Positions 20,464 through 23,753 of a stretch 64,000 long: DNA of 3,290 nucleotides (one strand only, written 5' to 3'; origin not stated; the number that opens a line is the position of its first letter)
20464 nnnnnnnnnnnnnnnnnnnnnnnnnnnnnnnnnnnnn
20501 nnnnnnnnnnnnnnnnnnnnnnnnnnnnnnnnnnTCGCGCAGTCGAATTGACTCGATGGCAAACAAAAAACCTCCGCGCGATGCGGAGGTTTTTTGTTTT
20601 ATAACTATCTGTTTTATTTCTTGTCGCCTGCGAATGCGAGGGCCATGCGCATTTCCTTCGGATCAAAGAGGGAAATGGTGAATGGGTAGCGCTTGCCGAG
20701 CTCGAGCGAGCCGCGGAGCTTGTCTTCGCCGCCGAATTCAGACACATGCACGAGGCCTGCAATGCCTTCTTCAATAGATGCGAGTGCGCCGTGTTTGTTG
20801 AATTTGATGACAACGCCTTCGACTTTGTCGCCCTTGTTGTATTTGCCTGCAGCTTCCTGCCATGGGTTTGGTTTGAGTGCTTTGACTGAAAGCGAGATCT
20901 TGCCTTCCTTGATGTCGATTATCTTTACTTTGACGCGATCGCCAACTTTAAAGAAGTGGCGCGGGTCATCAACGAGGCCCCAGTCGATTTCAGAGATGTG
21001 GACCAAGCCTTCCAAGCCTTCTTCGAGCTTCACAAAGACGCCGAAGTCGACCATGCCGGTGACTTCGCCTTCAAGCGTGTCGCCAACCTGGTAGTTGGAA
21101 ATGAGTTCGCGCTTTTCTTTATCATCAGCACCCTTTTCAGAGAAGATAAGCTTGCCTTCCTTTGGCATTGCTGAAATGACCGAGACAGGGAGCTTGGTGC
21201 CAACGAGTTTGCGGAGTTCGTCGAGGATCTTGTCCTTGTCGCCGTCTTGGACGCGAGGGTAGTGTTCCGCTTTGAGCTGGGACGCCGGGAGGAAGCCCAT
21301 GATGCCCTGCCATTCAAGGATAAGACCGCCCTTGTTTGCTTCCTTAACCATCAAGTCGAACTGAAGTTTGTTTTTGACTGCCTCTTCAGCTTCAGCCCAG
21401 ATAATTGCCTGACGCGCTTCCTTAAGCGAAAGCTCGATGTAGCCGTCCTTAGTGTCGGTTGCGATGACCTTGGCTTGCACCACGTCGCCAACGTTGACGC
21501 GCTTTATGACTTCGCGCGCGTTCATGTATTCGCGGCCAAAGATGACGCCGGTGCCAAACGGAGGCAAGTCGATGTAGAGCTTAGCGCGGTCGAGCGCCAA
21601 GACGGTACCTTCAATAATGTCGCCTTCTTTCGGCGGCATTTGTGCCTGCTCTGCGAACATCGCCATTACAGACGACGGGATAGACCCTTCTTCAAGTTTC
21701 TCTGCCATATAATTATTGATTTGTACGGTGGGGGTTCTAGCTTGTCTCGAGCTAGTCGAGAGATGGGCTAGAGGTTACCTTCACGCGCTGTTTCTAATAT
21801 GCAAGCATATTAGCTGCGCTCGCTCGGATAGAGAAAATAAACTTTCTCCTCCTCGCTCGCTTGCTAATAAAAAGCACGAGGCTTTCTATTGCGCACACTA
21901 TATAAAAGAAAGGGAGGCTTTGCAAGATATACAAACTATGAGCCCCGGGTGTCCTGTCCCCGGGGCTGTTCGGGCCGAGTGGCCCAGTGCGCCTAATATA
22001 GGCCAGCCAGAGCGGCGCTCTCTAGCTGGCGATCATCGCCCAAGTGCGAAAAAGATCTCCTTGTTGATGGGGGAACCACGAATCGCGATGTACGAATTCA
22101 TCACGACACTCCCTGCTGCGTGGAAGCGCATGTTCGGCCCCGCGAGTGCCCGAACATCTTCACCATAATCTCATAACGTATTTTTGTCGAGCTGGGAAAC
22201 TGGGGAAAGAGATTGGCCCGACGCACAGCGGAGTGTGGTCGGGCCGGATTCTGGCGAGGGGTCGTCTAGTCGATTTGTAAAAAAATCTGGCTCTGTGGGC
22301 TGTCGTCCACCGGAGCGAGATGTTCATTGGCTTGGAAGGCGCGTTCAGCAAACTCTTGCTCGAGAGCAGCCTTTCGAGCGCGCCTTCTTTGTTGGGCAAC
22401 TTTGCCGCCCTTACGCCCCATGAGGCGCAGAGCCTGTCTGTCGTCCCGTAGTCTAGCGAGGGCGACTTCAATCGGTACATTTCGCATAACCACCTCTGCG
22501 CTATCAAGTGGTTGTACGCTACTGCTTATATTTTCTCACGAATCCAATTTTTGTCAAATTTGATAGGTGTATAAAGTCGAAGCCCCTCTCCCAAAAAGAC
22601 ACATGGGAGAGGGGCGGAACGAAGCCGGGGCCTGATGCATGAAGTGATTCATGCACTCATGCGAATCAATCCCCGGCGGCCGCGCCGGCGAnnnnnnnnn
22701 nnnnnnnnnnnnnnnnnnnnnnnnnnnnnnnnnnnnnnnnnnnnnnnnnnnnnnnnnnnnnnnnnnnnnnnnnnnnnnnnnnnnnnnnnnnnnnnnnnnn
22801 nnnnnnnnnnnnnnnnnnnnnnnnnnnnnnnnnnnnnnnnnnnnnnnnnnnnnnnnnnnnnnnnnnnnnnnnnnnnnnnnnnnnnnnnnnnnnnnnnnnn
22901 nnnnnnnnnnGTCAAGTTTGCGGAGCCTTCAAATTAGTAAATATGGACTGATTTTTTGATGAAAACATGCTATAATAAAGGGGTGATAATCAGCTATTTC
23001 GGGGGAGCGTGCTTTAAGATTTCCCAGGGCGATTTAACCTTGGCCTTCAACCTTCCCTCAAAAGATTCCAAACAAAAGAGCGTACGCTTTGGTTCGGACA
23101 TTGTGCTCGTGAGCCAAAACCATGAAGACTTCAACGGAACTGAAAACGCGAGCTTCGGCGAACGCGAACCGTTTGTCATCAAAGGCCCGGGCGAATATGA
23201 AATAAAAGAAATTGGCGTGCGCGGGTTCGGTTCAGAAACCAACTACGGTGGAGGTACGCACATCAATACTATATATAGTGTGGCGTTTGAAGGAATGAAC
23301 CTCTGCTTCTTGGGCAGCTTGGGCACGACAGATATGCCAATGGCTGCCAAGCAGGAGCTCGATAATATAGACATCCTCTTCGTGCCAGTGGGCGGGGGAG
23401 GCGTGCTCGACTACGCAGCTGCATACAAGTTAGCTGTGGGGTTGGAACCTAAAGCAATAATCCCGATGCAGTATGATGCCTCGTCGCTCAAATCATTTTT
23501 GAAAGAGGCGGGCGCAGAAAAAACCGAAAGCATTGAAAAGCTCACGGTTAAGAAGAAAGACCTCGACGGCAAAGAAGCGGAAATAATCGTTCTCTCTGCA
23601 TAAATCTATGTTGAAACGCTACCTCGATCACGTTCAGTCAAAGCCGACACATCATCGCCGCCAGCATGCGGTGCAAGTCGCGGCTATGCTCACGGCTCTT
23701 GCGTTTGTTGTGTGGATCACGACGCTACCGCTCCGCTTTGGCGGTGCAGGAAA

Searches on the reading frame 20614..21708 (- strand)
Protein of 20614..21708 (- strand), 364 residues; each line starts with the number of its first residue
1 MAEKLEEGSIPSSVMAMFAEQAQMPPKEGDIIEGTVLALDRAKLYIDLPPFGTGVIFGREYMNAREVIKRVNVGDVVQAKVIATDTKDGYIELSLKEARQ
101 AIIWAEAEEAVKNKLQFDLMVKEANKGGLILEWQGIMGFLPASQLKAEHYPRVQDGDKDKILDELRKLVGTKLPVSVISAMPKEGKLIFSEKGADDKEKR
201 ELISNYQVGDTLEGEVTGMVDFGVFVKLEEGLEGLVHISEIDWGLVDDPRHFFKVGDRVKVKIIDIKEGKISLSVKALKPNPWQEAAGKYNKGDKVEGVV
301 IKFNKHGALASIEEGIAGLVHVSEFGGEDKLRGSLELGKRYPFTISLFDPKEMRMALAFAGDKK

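Call 28: search_protein_families(library=pfam, proteins=[window:20614-21708:-], max_evalue=0.001)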
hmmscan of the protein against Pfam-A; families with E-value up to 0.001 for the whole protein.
window:20614-21708:- (364 aa): 4 families
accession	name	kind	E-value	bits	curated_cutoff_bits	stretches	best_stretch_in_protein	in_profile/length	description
PF00575.29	S1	-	1.1e-40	138.2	22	3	207-276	3-74/74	S1 RNA binding domain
PF23459.1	S1_RRP5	-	5.1e-09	37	27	0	209-272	4-67/72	RRP5 S1 domain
PF21710.3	Spt6_S1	-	1.2e-05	25.9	27.5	0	62-98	53-89/91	Spt6, S1/OB domain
PF21543.3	CvfB_2nd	-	2e-05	24.9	27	0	72-96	52-75/76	Virulence regulatory factor CvfB, second domain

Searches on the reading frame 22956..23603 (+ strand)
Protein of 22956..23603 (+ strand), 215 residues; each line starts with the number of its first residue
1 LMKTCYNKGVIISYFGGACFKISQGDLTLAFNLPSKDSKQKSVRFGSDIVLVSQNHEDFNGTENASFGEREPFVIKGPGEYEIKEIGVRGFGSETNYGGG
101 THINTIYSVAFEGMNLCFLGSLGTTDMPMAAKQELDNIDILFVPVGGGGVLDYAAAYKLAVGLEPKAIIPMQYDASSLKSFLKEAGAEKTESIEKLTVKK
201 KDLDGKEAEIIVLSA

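Call 28: search_protein_families(library=pfam, proteins=[window:22956-23603:+], max_evalue=0.001)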
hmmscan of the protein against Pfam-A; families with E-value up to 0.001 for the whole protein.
window:22956-23603:+ (215 aa): 1 family
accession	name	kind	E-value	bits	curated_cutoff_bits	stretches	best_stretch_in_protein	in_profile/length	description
PF13483.12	Lactamase_B_3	-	9.5e-26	91.1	24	1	12-172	2-160/160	Beta-lactamase superfamily domain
